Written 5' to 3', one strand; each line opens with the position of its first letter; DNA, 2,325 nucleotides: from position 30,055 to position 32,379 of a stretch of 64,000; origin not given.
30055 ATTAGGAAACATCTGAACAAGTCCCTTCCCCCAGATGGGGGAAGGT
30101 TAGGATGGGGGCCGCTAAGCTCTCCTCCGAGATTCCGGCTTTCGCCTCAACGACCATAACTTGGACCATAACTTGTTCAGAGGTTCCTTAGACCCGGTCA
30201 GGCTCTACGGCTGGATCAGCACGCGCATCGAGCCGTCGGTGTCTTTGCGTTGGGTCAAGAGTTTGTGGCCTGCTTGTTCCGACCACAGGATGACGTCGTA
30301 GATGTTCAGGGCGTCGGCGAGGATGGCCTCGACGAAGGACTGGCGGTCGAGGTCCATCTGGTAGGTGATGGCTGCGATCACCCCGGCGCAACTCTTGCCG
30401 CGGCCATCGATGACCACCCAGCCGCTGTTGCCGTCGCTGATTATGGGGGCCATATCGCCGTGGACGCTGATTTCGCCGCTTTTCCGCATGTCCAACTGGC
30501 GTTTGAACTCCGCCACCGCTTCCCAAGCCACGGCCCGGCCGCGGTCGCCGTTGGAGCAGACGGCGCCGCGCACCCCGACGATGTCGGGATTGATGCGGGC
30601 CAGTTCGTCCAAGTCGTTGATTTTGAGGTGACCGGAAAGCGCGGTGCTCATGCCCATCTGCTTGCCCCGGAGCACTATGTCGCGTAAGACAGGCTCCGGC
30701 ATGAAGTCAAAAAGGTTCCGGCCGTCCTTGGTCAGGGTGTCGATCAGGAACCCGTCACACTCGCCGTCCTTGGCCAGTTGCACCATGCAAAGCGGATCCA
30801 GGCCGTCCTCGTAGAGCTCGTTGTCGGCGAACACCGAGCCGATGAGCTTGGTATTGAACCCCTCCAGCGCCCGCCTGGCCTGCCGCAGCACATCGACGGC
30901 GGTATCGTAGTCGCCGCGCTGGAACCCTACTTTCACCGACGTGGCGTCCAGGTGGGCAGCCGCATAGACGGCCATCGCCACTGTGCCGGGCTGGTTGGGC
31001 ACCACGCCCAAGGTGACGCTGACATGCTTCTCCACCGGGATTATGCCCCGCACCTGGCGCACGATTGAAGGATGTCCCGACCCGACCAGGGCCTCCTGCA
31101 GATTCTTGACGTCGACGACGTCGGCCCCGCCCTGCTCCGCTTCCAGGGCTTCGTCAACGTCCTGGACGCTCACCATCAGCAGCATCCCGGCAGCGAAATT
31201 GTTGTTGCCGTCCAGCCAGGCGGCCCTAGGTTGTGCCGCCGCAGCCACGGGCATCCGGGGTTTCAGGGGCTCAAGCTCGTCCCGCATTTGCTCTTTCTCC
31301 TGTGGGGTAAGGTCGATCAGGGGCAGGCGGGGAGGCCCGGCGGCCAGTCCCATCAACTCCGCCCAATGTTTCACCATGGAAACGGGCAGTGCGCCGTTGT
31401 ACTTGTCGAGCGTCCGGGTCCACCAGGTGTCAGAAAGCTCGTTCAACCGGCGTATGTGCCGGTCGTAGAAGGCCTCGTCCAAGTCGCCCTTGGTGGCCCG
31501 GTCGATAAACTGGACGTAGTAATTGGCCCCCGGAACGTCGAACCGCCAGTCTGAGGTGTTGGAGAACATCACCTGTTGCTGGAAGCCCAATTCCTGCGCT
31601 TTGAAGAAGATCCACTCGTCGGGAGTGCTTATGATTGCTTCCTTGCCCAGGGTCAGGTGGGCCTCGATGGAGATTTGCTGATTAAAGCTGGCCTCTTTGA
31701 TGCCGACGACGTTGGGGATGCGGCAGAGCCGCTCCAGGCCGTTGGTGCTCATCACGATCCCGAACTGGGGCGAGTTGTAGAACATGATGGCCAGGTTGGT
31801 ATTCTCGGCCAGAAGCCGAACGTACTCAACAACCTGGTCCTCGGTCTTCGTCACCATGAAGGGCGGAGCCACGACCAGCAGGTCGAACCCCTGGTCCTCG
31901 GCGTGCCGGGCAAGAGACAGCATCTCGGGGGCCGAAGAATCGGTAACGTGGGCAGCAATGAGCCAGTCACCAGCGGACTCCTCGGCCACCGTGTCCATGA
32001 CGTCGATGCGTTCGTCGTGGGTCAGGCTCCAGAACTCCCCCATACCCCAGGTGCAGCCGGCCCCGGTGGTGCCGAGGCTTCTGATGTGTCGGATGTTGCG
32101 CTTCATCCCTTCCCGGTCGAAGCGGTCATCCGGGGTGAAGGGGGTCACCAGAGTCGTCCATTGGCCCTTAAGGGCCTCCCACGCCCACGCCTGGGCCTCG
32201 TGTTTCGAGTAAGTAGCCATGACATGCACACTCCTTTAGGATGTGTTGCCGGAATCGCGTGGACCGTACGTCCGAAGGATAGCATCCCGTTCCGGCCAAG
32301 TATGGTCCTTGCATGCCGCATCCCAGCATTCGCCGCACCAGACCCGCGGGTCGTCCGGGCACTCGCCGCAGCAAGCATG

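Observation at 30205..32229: Unusual 674-aa fusion: DapA-like aldolase + MfnB-like (4-HFC-P synthase family) + TusA-like domain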

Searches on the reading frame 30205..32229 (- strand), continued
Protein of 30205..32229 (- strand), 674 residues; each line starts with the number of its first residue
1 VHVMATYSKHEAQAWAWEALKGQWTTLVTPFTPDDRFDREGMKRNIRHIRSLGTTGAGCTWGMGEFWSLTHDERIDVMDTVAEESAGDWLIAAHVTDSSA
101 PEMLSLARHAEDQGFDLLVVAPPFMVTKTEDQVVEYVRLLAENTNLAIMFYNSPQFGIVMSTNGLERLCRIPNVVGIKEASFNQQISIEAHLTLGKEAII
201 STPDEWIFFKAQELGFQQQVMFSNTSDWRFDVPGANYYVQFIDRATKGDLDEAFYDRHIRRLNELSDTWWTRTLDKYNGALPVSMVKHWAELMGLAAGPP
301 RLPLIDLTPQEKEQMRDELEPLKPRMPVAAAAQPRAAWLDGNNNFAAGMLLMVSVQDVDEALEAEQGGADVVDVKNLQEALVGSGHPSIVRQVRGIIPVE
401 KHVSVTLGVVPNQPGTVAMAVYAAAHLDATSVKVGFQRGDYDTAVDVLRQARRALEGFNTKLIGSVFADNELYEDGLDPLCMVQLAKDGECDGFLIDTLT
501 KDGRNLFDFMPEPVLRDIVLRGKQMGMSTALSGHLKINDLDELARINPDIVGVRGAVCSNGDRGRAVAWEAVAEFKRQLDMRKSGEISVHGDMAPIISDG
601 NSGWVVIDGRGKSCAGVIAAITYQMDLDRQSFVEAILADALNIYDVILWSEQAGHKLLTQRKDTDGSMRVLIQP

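Call 82: search_protein_families(library=ncbifam, proteins=[L105:2054-3088:-, L105:826-2232:-, L105:6612-8840:+, L105:8867-10066:+, L092:3-1133:+, L092:3587-4813:+, L092:4824-5933:-, L108:5892-6704:+, L108:9223-10143:+, L108:2781-5885:+], max_evalue=1e-8)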
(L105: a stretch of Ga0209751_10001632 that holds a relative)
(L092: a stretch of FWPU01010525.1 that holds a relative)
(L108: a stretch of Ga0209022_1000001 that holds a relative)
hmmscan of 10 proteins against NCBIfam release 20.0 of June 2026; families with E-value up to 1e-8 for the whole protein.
L105:2054-3088:- (344 aa): 20 families
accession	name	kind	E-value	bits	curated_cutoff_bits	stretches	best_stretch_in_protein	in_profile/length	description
TIGR01934.1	MenG_MenH_UbiE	subfamily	6.4e-60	202.2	158.35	1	115-339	1-221/223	ubiquinone/menaquinone biosynthesis methyltransferase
NF001244.0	PRK00216.1-5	equivalog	5.8e-56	189.4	216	1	110-339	5-233/236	bifunctional demethylmenaquinone methyltransferase/2-methoxy-6-polyprenyl-1,4-benzoquinol methylase UbiE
NF001241.0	PRK00216.1-2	equivalog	7.2e-54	182.9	327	1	112-342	10-230/231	demethylmenaquinone methyltransferase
NF052510.1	methyltran_MpqE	exception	1.1e-52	178.7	335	1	110-340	3-233/234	methyl-plastoquinone biosynthesis methyltransferase MpqE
NF001240.0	PRK00216.1-1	equivalog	4.3e-47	160.3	378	1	109-340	19-249/251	bifunctional demethylmenaquinone methyltransferase/2-methoxy-6-polyprenyl-1,4-benzoquinol methylase UbiE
NF001242.0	PRK00216.1-3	equivalog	1.8e-44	152.1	351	1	109-339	24-255/258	bifunctional demethylmenaquinone methyltransferase/2-methoxy-6-polyprenyl-1,4-benzoquinol methylase UbiE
NF001243.0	PRK00216.1-4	equivalog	1.4e-36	126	235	1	113-340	7-232/237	demethylmenaquinone methyltransferase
TIGR02752.1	MenG_heptapren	equivalog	5.3e-36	124.3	419.85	1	114-338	6-228/231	demethylmenaquinone methyltransferase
NF043040.1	corrin_prot_MT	hypoth_equivalog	9e-26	90.6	180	1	125-279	14-167/216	corrinoid protein-associated methyltransferase CpaM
NF045667.1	MTase_DVU1556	equivalog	9.4e-20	71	155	1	142-323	12-162/213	DVU_1556 family methyltransferase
NF004452.0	PRK05785.1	equivalog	7.3e-17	61.6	207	1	111-301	7-185/228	hypothetical protein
TIGR02072.1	BioC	equivalog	1.5e-14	54.4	184.95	1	145-258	28-131/244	malonyl-ACP O-methyltransferase BioC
NF041537.1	ArsM_AhpD_UU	exception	4.6e-13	48.7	510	1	152-264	76-185/345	arsenite methyltransferase/AhpD domain selenoprotein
NF047649.1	MTase_UXPK_star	exception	1.1e-12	47.6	460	1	153-263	78-185/283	methyltransferase/UXPK-star double selenoprotein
NF008823.0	PRK11873.1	subfamily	8.7e-12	45.1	263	1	152-264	77-186/272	arsenite methyltransferase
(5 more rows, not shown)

L105:826-2232:- (468 aa): 0 families

L105:6612-8840:+ (742 aa): 27 families (the best 25 are shown)
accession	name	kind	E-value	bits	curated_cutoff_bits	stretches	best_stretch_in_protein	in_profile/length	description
TIGR00484.1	EF-G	equivalog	0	1018.9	659.4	1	44-731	1-687/691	elongation factor G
NF009381.0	PRK12740.1-5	subfamily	2.1e-240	799.9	583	1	48-731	4-683/692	elongation factor G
NF009891.0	PRK13351.1-1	equivalog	3.5e-178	594.3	597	1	50-732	6-676/681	elongation factor G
NF009377.1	PRK12740.1-1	equivalog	2.7e-160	535.1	890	1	51-729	11-698/700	elongation factor G-like protein EF-G2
NF009379.0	PRK12740.1-3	equivalog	5.7e-156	520.9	513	1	52-732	7-669/674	elongation factor G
NF058620.1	EFG2_Bacteroid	exception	9.9e-144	480.4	1000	2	48-561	4-511/717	elongation factor G2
NF012153.1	tet_protect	equivalog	1.9e-115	386.4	775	2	255-718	176-614/614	tetracycline resistance ribosomal protection protein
TIGR00490.1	aEF-2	equivalog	3.1e-99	333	738.45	3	50-198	16-166/720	elongation factor EF-2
NF000120.3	47473_otr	exception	1.6e-94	317.7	900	2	243-711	163-606/608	tetracycline resistance ribosomal protection protein Otr(A)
NF033148.1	tet_protect_M_W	exception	3.3e-78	263.6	1100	2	55-200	5-150/639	TetM/TetW/TetO/TetS family tetracycline resistance ribosomal protection protein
NF001964.0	PRK00741.1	equivalog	6.2e-75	252.6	473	1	50-524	9-469/529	peptide chain release factor 3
TIGR01394.1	TypA_BipA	equivalog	4.4e-67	226.7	757.3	2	54-193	2-139/594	translational GTPase TypA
NF012154.0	tet_protect_Q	exception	3.7e-66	223.7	1425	2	55-192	5-142/638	tetracycline resistance ribosomal protection protein Tet(Q)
NF012155.1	tet_protect_M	exception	1.8e-62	211.4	1420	2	55-200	5-150/639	tetracycline resistance ribosomal protection protein Tet(M)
TIGR00503.1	prfC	equivalog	1.6e-60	205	466.95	1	51-524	9-468/527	peptide chain release factor 3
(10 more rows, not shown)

L105:8867-10066:+ (399 aa): 33 families (the best 25 are shown)
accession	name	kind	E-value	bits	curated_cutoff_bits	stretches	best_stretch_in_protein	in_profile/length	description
NF009372.0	PRK12735.1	subfamily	5.4e-221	733.4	479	1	1-398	1-395/396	elongation factor Tu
NF000766.0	PRK00049.1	subfamily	1.1e-216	719.2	449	1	1-398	1-395/396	elongation factor Tu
TIGR00485.1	EF-Tu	equivalog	1e-212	706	522.4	1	1-397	1-392/394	elongation factor Tu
NF009373.0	PRK12736.1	subfamily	3.7e-212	704.2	452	1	1-398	1-393/394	elongation factor Tu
NF008969.0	PRK12317.1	subfamily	4.6e-81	272.6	502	1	8-398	3-422/426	elongation factor 1-alpha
TIGR00483.1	EF-1_alpha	equivalog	2.8e-70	236.9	540.1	1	8-344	3-350/427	translation elongation factor EF-1 subunit alpha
TIGR00475.1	selB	equivalog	2.6e-53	181.6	242.25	1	13-314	1-275/581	selenocysteine-specific translation elongation factor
TIGR03680.1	eif2g_arch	equivalog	1.7e-38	132.9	514.5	1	10-382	3-390/407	translation initiation factor IF-2 subunit gamma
NF003077.0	PRK04000.1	equivalog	6.8e-37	127.6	315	1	7-383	4-395/412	translation initiation factor IF-2 subunit gamma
NF004035.0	PRK05506.1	subfamily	1.4e-32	112.8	715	1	50-320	79-343/632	bifunctional sulfate adenylyltransferase subunit 1/adenylylsulfate kinase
TIGR01394.1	TypA_BipA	equivalog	3.3e-32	111.5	757.3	1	14-301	3-287/594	translational GTPase TypA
TIGR02034.1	CysN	subfamily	1.5e-30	106.6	336.1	1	51-320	56-319/406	sulfate adenylyltransferase, large subunit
NF003478.0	PRK05124.1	equivalog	7.6e-28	97.3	590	1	51-319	83-345/475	sulfate adenylyltransferase subunit CysN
NF007583.0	PRK10218.1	equivalog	1.7e-21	75.9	1260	1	14-264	7-254/607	ribosome-dependent GTPase TypA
NF012153.1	tet_protect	equivalog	9.1e-21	73.7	775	1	13-160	1-147/614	tetracycline resistance ribosomal protection protein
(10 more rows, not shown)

L092:3-1133:+ (376 aa): 0 families

L092:3587-4813:+ (408 aa): 12 families
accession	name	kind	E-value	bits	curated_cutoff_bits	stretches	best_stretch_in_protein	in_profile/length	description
NF001813.0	PRK00549.1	equivalog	8.7e-105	351.1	379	1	1-406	1-411/414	competence/damage-inducible protein A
TIGR00200.1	cinA_nterm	subfamily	2.5e-89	299.9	243.15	1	2-407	3-412/414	CinA family nicotinamide mononucleotide deamidase-related protein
NF002291.0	PRK01215.1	equivalog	1.5e-47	161.9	293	1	3-219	6-220/264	nicotinamide mononucleotide deamidase-related protein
NF002978.0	PRK03673.1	equivalog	1.1e-42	146.3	496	1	3-289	4-287/398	nicotinamide mononucleotide deamidase-related protein YfaY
NF002977.0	PRK03670.1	equivalog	5.3e-30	104.6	305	1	1-171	1-179/252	competence damage-inducible protein A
TIGR00177.1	molyb_syn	domain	6.2e-24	84.6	85.35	1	3-164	4-146/148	molybdenum cofactor synthesis domain-containing protein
TIGR00199.1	PncC_domain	subfamily_domain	1.5e-17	64.1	68.9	1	264-404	4-147/149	nicotinamide-nucleotide amidohydrolase family protein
NF002975.0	PRK03661.1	equivalog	2.1e-12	47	212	1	264-402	16-157/164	nicotinamide-nucleotide amidase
NF011068.0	PRK14498.1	equivalog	4.9e-12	44.7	534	1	4-84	197-277/647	molybdopterin biosynthesis protein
NF045515.2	Glp_gephyrin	equivalog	2.1e-09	36.7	475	1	4-83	185-264/403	molybdotransferase-like divisome protein Glp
NF002972.0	PRK03657.1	equivalog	4.4e-09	36.3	201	1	262-406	25-171/175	2-oxo-tetronate isomerase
NF007960.1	PRK10680.1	equivalog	9.2e-09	34.6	440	0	4-83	184-263/401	molybdopterin molybdotransferase MoeA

L092:4824-5933:- (369 aa): 1 family
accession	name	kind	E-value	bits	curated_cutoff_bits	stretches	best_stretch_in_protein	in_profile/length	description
TIGR00832.1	acr3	equivalog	3e-135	450.8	282.8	1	21-349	1-326/327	ACR3 family arsenite efflux transporter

L108:5892-6704:+ (270 aa): 7 families
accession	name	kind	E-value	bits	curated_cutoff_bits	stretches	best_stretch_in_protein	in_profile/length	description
TIGR00577.1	fpg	equivalog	9.3e-65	218.7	203.3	1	1-267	1-276/276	DNA-formamidopyrimidine glycosylase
NF002211.1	PRK01103.1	equivalog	9.6e-65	218.8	212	1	1-267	1-273/274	bifunctional DNA-formamidopyrimidine glycosylase/DNA-(apurinic or apyrimidinic site) lyase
NF010551.0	PRK13945.1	equivalog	2e-59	201.3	348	1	1-267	1-281/282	DNA-formamidopyrimidine glycosylase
NF011385.0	PRK14810.1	equivalog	1.1e-50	172.7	423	1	1-267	1-271/272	DNA-formamidopyrimidine glycosylase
NF011386.0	PRK14811.1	equivalog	1.3e-48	165.6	414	1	1-268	1-263/269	DNA-formamidopyrimidine glycosylase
NF007763.0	PRK10445.1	equivalog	4.4e-18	65.6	252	1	128-267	123-262/263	endonuclease VIII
NF040775.1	endonuc_Nei2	equivalog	5.5e-18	65.3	400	1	15-267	14-251/252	endonuclease VIII Nei2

L108:9223-10143:+ (306 aa): 7 families
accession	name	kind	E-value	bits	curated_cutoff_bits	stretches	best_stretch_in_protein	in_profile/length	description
NF043083.1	XdhB_XDHase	equivalog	8.3e-66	222.1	310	1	6-284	7-284/289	xanthine dehydrogenase subunit XdhB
NF007427.0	PRK09971.1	equivalog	1.3e-64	218.2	287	1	6-286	7-286/292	xanthine dehydrogenase FAD-binding subunit XdhB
NF041019.1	glyceraldDH_beta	equivalog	2.7e-51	174.5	350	1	3-282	5-279/280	glyceraldehyde dehydrogenase subunit beta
TIGR02963.1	xanthine_xdhA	equivalog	1.5e-49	168.9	467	1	7-278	196-463/468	xanthine dehydrogenase small subunit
TIGR03195.1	4hydrxCoA_B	equivalog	6e-39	134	404.55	2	3-117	4-116/321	4-hydroxybenzoyl-CoA reductase subunit beta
TIGR03199.1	pucC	equivalog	1.4e-27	96.6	306.05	1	9-272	1-258/264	xanthine dehydrogenase subunit C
TIGR03312.1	Se_sel_red_FAD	hypoth_equivalog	7.1e-12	45.1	241.5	1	5-276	3-243/257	molybdopterin-dependent oxidoreductase FAD-binding subunit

L108:2781-5885:+ (1034 aa): 15 families
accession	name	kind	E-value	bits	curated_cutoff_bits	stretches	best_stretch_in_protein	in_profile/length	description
TIGR00392.1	ileS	equivalog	1.6e-276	919.9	621.4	1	8-877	3-858/861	isoleucine--tRNA ligase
NF000257.1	MupA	exception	5e-247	822.4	1900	1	17-895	9-844/1024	mupirocin-resistant isoleucine--tRNA ligase MupA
NF000258.1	MupB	exception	8.5e-239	795.2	1900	1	18-895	10-846/1033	mupirocin-resistant isoleucine--tRNA ligase MupB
NF009687.0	PRK13208.1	equivalog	1.4e-119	400.6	738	2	333-896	253-787/801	valine--tRNA ligase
TIGR00422.1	valS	equivalog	4e-114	382.4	612.1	2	334-894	255-783/863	valine--tRNA ligase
NF004349.1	PRK05729.1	equivalog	2.7e-95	320.4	704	2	334-883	249-755/860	valine--tRNA ligase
NF040702.1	ileS_w_GNAT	exception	2.2e-82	277.3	1999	2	332-803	492-954/1100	isoleucine--tRNA ligase, N-acetyltransferase domain-containing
NF011492.0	PRK14900.1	equivalog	1.9e-73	247.9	1783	2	336-875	267-775/1044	valine--tRNA ligase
NF000540.1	alt_ValS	exception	9.4e-65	219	900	2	387-878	337-809/827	valine--tRNA ligase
NF008957.0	PRK12300.1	subfamily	1.4e-39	135.8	677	2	12-298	5-284/946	leucine--tRNA ligase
TIGR00395.1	leuS_arch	equivalog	1.8e-37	128.9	648.5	2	22-297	9-277/938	leucine--tRNA ligase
TIGR00396.1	leuS_bact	equivalog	3.3e-29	101.6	548.4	1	15-196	5-167/843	leucine--tRNA ligase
TIGR00398.1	metG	equivalog_domain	6.4e-23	81.3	336.35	1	612-812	313-508/530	methionine--tRNA ligase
NF008900.0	PRK12267.1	equivalog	7e-18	64.5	598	1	611-812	284-483/648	methionine--tRNA ligase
NF001100.0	PRK00133.1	equivalog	7.5e-17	61.1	587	0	622-807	325-504/676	methionine--tRNA ligase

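Call 85: find_encoding_contigs(protein=P0311, flank=10000, max_places=1)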
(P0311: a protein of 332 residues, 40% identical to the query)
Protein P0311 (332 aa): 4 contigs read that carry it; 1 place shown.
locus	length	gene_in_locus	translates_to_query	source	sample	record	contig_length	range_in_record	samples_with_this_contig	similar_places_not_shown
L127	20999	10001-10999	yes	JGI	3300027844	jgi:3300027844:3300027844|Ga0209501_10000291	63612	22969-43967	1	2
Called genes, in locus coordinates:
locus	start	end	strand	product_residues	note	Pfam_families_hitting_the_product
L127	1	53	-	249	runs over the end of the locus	PF00106:adh_short, PF08659:KR, PF13561:adh_short_C2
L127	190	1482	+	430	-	PF02515:CoA_transf_3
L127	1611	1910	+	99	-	PF13237:Fer4_10 (faint), PF12838:Fer4_7 (weak), PF00037:Fer4 (faint), PF13484:Fer4_16 (faint)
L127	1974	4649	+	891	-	PF00330:Aconitase, PF00694:Aconitase_C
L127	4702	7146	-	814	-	PF17191:RecG_wedge, PF01336:tRNA_anti-codon, PF00270:DEAD, PF04851:ResIII, PF00271:Helicase_C, PF19833:RecG_dom3_C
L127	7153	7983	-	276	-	PF02645:DegV, PF13684:FakA-like_C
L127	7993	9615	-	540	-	PF02734:Dak2, PF21645:FakA-like_M, PF13684:FakA-like_C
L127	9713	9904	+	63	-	PF00830:Ribosomal_L28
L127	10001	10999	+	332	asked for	PF00701:DHDPS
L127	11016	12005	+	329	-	PF04476:4HFCP_synth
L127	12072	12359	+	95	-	-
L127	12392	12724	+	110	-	PF12732:YtxH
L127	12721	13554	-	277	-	PF00800:PDT, PF01842:ACT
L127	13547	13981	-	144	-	PF01210:NAD_Gly3P_dh_N (weak), PF02254:TrkA_N, PF03807:F420_oxidored (faint)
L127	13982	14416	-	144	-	PF02254:TrkA_N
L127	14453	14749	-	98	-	-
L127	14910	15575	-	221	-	PF02254:TrkA_N, PF02080:TrkA_C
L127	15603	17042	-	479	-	PF02386:TrkH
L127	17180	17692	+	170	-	PF04982:TM_HPP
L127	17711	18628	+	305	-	PF01073:3Beta_HSD, PF01370:Epimerase, PF02719:Polysacc_synt_2, PF04321:RmlD_sub_bind, PF13460:NAD_binding_10 (weak), PF16363:GDP_Man_Dehyd, PF07993:NAD_binding_4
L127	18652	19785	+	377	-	PF01467:CTP_transf_like (faint)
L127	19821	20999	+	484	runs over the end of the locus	PF20695:UbiD_N, PF01977:UbiD, PF20696:UbiD_C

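Call 86: find_encoding_contigs(protein=P0320, flank=10000, max_places=1)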
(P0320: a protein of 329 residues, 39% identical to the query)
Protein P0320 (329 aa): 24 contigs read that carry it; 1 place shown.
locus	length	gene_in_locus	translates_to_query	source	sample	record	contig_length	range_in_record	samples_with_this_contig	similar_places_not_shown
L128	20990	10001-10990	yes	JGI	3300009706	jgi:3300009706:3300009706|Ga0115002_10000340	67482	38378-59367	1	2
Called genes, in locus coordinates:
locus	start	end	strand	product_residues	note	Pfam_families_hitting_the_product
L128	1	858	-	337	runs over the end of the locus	PF00044:Gp_dh_N, PF02800:Gp_dh_C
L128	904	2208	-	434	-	PF03952:Enolase_N, PF00113:Enolase_C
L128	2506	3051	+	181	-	PF00156:Pribosyltran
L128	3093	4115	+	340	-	PF02729:OTCace_N, PF00185:OTCace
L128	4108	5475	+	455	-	PF07969:Amidohydro_3 (faint), PF12890:DHOase, PF01979:Amidohydro_1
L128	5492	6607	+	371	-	PF00988:CPSase_sm_chain, PF07722:Peptidase_C26 (faint), PF00117:GATase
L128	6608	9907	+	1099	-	PF25596:CPSase_L_D1, PF02786:CPSase_L_D2, PF02787:CPSase_L_D3, PF25596:CPSase_L_D1, PF01071:GARS_A (weak), PF02786:CPSase_L_D2, PF07478:Dala_Dala_lig_C (weak), PF02142:MGS, +3 more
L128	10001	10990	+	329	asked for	PF00701:DHDPS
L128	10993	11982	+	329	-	PF04476:4HFCP_synth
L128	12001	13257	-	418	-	PF02812:ELFV_dehydrog_N, PF00208:ELFV_dehydrog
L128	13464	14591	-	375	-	PF00091:Tubulin, PF12327:FtsZ_C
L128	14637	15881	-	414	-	PF02491:SHS2_FTSA, PF06723:MreB_Mbl (weak), PF14450:FtsA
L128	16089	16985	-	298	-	PF01795:Methyltransf_5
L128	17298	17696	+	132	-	PF00994:MoCF_biosynth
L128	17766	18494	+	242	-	PF01746:tRNA_m1G_MT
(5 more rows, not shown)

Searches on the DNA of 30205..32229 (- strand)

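Call 64: search_rna_families(sources=[L117, L120, L121, L122, L123, L113, L083], threshold=gathering)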
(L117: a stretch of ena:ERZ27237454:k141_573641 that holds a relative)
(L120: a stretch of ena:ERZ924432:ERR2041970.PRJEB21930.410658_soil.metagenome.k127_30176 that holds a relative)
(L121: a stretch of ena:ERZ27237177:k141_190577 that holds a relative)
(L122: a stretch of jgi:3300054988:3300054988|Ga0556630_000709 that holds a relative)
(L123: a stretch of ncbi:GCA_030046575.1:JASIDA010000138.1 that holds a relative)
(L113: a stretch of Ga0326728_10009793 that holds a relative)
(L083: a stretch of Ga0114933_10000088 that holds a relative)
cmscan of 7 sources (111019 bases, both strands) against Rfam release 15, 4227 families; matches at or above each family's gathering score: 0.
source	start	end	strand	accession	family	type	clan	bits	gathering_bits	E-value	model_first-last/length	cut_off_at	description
